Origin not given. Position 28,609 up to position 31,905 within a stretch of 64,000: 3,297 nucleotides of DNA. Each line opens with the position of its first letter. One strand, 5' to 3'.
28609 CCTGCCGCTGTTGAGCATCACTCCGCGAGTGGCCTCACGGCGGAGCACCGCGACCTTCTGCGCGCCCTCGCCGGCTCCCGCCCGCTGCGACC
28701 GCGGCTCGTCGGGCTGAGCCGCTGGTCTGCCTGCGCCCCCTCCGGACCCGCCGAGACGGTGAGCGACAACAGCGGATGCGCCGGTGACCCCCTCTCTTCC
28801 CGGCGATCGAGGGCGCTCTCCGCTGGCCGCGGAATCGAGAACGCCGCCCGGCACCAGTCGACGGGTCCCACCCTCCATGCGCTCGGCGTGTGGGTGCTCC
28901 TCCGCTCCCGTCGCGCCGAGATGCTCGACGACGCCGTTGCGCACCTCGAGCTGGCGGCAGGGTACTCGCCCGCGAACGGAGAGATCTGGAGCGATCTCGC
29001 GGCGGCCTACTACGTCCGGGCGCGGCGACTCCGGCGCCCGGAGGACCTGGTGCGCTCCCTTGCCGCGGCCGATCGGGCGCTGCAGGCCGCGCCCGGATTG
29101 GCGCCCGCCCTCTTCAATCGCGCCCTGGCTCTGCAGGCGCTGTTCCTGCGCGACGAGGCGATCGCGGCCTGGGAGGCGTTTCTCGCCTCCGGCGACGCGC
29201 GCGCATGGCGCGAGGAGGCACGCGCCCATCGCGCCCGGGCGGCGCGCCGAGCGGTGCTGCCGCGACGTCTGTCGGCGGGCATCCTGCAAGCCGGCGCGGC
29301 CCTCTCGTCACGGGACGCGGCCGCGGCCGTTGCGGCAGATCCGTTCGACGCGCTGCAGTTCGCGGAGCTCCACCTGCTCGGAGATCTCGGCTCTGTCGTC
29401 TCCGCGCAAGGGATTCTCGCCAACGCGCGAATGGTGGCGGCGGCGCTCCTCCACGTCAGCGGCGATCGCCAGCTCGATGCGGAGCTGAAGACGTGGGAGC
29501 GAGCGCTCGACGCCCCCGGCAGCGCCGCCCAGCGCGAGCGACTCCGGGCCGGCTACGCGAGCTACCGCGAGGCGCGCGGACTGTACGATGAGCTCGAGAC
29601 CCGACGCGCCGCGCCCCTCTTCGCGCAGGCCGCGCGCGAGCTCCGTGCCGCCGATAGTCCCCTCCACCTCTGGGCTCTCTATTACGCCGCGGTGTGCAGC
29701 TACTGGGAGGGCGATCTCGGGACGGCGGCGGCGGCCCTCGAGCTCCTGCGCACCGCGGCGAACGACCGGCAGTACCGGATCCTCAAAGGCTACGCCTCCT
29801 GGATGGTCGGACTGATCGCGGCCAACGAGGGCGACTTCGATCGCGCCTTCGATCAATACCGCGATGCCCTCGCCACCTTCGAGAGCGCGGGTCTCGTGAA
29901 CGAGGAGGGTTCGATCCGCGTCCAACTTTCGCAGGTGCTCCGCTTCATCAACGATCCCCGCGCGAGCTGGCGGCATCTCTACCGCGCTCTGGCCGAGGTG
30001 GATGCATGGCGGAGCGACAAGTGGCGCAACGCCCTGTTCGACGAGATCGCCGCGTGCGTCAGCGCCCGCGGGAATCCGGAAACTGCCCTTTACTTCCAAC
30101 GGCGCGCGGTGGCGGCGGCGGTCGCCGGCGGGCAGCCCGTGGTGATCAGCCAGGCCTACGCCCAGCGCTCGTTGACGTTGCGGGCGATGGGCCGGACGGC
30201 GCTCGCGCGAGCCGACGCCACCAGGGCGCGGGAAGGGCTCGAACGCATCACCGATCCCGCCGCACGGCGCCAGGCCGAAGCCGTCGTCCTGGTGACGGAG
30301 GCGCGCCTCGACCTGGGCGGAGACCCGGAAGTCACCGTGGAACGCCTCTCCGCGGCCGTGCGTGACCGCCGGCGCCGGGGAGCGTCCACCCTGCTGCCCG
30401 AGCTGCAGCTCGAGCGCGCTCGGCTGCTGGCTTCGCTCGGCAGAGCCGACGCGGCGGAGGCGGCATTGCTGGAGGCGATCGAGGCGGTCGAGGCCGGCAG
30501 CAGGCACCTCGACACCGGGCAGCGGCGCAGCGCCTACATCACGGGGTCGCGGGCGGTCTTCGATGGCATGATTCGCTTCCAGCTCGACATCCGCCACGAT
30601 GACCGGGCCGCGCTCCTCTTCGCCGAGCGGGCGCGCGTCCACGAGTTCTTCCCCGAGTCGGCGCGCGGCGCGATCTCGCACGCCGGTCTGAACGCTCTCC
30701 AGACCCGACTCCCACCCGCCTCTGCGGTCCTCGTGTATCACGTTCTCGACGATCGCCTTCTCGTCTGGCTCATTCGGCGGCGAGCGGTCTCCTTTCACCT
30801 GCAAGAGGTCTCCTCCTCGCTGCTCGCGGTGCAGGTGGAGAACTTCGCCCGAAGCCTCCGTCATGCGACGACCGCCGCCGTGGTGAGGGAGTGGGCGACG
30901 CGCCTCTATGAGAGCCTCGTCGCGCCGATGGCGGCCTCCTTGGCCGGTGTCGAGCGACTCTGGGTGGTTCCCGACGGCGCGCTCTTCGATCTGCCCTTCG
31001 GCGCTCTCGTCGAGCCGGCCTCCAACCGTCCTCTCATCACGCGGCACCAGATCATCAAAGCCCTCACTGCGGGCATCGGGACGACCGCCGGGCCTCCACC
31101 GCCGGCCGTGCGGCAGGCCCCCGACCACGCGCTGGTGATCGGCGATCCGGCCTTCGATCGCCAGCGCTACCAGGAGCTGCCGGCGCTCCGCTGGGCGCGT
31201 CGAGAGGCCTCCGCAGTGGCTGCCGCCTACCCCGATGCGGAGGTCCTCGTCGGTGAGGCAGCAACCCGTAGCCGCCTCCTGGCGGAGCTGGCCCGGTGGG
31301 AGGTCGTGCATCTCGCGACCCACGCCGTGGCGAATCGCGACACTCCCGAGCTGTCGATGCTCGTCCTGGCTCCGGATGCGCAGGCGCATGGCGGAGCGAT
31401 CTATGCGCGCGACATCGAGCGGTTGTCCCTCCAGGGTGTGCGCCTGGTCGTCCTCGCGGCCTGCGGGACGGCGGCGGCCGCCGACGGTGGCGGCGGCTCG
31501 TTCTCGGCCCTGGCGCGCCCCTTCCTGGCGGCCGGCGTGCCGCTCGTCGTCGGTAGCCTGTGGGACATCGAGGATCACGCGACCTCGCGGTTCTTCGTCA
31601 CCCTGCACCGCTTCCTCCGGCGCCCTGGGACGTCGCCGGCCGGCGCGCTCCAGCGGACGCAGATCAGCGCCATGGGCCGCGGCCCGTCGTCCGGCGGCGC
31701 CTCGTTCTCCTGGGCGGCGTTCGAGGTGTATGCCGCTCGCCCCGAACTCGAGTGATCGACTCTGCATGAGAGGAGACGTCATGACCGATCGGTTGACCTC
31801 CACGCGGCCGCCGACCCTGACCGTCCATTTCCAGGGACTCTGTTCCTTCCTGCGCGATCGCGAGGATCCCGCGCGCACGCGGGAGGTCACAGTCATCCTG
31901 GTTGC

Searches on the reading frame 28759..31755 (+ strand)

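Call 11: search_protein_families(library=pfam, proteins=[window:28759-31755:+], max_evalue=0.001)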
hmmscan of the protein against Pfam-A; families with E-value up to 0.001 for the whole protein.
window:28759-31755:+ (998 aa): 2 families
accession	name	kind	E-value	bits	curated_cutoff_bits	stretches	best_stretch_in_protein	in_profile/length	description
PF12770.12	CHAT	-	5e-55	187.4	24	1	711-988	2-284/289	CHAT domain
PF13181.12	TPR_8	-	0.00043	20.7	25.7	0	550-575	4-29/34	Tetratricopeptide repeat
